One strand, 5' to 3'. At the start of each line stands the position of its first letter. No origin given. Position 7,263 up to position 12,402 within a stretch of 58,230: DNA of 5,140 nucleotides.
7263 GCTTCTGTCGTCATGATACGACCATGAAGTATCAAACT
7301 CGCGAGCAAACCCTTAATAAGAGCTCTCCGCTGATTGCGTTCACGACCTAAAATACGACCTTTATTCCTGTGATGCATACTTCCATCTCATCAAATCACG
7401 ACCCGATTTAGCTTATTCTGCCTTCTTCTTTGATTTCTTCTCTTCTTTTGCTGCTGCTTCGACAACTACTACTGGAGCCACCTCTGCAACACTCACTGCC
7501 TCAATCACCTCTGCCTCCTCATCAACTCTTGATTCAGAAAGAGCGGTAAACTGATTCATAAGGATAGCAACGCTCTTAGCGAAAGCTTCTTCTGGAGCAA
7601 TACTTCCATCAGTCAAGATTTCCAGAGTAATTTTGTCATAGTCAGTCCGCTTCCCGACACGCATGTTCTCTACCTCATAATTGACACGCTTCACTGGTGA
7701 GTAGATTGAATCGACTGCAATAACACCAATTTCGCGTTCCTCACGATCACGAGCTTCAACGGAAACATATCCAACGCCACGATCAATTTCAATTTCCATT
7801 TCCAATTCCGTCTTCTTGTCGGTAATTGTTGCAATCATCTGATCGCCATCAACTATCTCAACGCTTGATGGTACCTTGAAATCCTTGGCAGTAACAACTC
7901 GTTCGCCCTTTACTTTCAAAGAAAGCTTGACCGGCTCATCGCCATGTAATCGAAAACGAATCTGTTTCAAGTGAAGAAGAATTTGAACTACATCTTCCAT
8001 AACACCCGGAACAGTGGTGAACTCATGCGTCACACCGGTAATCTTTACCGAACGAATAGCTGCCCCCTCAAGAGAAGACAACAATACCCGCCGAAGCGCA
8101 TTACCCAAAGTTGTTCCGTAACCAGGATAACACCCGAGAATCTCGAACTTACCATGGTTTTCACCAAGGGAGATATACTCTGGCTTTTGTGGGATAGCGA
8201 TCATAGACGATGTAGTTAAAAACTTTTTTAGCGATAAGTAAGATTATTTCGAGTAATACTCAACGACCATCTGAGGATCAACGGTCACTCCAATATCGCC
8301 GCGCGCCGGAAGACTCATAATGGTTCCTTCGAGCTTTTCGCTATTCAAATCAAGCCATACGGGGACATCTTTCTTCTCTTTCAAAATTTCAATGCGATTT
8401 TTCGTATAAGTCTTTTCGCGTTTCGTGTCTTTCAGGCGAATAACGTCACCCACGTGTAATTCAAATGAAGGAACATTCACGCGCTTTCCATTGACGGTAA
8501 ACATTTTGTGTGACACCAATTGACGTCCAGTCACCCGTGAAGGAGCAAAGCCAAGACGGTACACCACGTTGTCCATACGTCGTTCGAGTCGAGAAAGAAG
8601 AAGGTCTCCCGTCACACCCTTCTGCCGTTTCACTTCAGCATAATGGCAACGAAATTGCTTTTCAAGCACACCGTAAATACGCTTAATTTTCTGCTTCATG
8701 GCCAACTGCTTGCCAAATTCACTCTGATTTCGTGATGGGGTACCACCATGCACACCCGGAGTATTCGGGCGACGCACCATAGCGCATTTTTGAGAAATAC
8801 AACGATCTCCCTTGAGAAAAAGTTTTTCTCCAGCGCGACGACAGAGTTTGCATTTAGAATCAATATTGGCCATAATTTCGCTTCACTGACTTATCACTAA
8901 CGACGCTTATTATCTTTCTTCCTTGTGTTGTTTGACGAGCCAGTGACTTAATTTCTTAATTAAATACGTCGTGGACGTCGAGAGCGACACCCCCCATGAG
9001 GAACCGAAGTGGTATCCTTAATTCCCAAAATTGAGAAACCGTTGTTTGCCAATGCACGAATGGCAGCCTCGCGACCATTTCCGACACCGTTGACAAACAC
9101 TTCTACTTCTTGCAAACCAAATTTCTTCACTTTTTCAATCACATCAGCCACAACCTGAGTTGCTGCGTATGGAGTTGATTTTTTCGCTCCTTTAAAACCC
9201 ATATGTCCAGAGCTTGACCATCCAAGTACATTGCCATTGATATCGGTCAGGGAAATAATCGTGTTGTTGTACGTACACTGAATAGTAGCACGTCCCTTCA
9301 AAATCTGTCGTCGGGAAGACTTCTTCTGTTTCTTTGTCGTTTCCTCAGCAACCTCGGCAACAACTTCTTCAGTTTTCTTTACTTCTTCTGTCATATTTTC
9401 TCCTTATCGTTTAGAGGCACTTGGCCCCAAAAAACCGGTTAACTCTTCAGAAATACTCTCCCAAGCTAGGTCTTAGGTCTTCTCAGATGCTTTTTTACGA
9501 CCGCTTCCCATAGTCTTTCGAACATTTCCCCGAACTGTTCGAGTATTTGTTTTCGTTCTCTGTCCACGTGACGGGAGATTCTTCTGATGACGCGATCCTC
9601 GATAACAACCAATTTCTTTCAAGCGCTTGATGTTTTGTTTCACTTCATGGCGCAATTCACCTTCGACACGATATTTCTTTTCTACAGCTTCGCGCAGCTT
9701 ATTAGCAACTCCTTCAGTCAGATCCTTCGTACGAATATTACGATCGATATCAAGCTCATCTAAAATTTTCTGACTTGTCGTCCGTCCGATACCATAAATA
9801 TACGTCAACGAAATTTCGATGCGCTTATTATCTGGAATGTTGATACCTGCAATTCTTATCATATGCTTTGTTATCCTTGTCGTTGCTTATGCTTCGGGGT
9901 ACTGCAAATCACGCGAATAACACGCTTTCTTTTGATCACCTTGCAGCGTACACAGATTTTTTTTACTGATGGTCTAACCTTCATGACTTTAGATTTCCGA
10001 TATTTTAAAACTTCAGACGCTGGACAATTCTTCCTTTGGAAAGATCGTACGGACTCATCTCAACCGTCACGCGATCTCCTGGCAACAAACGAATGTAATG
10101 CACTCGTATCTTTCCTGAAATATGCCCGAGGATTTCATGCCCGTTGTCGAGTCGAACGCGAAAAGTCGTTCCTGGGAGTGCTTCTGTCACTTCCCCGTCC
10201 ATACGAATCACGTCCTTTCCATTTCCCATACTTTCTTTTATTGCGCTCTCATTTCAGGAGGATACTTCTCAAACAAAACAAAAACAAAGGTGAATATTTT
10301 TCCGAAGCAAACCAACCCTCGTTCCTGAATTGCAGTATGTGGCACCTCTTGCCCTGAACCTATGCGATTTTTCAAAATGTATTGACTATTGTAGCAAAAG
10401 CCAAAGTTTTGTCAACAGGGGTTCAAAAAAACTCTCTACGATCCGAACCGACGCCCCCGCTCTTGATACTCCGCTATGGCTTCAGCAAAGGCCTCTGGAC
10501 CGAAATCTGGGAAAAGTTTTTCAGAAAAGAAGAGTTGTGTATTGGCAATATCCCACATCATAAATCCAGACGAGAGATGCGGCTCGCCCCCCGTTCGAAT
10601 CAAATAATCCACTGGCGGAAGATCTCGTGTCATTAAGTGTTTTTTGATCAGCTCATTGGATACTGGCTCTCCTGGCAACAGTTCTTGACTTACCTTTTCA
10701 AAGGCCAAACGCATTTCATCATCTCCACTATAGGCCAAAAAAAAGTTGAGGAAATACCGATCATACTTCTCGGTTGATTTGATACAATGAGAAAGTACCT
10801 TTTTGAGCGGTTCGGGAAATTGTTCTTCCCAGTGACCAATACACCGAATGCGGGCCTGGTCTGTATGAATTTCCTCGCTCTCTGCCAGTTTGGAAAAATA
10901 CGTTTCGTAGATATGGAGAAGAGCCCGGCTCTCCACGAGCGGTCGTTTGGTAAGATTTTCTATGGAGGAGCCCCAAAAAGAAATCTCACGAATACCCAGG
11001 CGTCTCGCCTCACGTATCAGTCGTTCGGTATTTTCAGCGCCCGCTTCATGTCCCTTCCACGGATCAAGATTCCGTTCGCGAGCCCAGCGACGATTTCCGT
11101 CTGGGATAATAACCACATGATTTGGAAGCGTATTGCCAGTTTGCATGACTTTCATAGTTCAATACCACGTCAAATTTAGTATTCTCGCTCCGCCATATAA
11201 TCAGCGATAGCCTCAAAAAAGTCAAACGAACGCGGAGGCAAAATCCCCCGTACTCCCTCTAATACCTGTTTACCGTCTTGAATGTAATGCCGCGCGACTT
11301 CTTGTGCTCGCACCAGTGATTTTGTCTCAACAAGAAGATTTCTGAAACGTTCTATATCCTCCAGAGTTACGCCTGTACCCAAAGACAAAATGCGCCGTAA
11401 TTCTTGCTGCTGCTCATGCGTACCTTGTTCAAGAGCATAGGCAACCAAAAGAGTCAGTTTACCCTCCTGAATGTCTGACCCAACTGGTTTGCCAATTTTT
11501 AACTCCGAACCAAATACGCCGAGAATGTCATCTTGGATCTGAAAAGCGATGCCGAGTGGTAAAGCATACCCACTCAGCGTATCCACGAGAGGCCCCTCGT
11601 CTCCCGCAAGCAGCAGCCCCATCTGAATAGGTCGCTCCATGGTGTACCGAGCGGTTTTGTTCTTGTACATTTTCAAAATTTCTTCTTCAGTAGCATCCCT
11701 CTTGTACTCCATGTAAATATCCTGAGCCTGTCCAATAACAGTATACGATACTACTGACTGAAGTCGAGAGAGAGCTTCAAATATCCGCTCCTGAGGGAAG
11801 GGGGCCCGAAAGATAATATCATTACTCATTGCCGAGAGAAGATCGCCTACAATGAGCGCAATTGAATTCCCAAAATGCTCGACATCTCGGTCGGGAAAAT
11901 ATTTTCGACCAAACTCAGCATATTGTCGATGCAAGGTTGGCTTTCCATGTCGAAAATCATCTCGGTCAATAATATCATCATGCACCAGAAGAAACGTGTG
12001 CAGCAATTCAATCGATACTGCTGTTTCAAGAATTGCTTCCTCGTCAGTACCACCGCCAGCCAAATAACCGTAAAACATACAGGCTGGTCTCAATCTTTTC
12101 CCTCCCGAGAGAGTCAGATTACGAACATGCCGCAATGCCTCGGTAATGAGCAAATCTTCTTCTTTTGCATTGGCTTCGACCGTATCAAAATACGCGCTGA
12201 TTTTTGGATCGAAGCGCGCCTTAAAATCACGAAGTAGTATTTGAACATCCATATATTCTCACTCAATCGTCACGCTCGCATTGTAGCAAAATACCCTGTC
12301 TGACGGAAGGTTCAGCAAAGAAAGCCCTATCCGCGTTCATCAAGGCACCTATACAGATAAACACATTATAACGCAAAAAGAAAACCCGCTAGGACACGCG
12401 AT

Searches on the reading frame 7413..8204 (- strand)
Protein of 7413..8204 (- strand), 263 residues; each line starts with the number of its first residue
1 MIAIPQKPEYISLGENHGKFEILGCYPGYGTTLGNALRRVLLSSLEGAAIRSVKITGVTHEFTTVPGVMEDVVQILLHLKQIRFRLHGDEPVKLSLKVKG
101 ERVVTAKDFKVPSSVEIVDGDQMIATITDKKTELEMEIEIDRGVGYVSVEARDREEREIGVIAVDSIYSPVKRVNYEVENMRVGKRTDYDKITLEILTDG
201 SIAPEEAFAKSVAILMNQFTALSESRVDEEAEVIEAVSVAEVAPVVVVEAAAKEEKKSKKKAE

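Call 35: search_protein_families(library=pfam, proteins=[window:7413-8204:-], max_evalue=0.001)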
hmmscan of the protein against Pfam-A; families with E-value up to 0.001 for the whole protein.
window:7413-8204:- (263 aa): 2 families
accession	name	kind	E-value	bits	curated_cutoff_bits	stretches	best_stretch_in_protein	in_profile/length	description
PF01000.31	RNA_pol_A_bac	-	6.9e-34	117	33.9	1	53-169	1-119/119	RNA polymerase Rpb3/RpoA insert domain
PF01193.29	RNA_pol_L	-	7.5e-23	80.5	24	1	27-219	5-74/74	RNA polymerase Rpb3/Rpb11 dimerisation domain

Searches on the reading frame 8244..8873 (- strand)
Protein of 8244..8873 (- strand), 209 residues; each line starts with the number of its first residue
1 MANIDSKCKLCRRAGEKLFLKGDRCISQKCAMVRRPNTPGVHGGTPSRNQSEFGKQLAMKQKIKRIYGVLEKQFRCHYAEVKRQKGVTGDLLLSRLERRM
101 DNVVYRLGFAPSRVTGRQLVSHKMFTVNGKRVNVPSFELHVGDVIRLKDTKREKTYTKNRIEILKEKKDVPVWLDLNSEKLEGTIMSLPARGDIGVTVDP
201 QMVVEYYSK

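Call 35: search_protein_families(library=pfam, proteins=[window:8244-8873:-], max_evalue=0.001)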
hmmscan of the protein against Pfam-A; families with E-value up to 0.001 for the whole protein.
window:8244-8873:- (209 aa): 2 families
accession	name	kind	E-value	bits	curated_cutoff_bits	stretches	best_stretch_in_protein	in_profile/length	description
PF00163.24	Ribosomal_S4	-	5.8e-24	85.1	23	1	4-97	3-95/95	Ribosomal protein S4/S9 N-terminal domain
PF01479.30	S4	-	6.9e-15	55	22.8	1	98-145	1-48/48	S4 domain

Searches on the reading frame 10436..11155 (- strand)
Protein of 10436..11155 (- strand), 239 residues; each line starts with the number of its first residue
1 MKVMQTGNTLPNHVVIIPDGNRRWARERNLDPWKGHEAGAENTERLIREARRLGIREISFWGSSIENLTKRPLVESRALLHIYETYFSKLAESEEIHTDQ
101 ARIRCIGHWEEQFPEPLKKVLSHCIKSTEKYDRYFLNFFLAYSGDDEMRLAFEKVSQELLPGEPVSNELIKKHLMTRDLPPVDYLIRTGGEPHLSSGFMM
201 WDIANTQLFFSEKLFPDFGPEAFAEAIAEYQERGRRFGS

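Call 35: search_protein_families(library=pfam, proteins=[window:10436-11155:-], max_evalue=0.001)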
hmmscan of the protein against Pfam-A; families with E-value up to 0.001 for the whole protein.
window:10436-11155:- (239 aa): 1 family
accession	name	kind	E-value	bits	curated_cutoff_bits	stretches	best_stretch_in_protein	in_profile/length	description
PF01255.24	Prenyltransf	-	1.6e-53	181.9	27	1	17-238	1-219/219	Putative undecaprenyl diphosphate synthase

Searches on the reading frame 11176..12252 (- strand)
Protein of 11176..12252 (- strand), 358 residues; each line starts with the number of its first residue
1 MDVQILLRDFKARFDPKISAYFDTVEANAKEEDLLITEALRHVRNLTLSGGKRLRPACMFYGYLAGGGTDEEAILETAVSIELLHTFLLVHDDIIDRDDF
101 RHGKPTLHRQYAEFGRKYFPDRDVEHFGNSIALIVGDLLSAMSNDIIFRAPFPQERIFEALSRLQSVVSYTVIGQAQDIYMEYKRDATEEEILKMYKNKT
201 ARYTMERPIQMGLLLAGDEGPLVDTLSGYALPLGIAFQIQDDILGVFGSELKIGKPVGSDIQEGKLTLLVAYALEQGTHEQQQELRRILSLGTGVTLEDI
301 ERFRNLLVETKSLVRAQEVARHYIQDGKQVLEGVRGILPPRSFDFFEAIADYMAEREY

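Call 35: search_protein_families(library=pfam, proteins=[window:11176-12252:-], max_evalue=0.001)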
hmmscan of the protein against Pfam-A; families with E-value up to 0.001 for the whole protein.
window:11176-12252:- (358 aa): 1 family
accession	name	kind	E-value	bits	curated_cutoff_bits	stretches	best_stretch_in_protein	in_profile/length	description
PF00348.22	polyprenyl_synt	-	5e-56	190.1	27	1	43-290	8-235/251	Polyprenyl synthetase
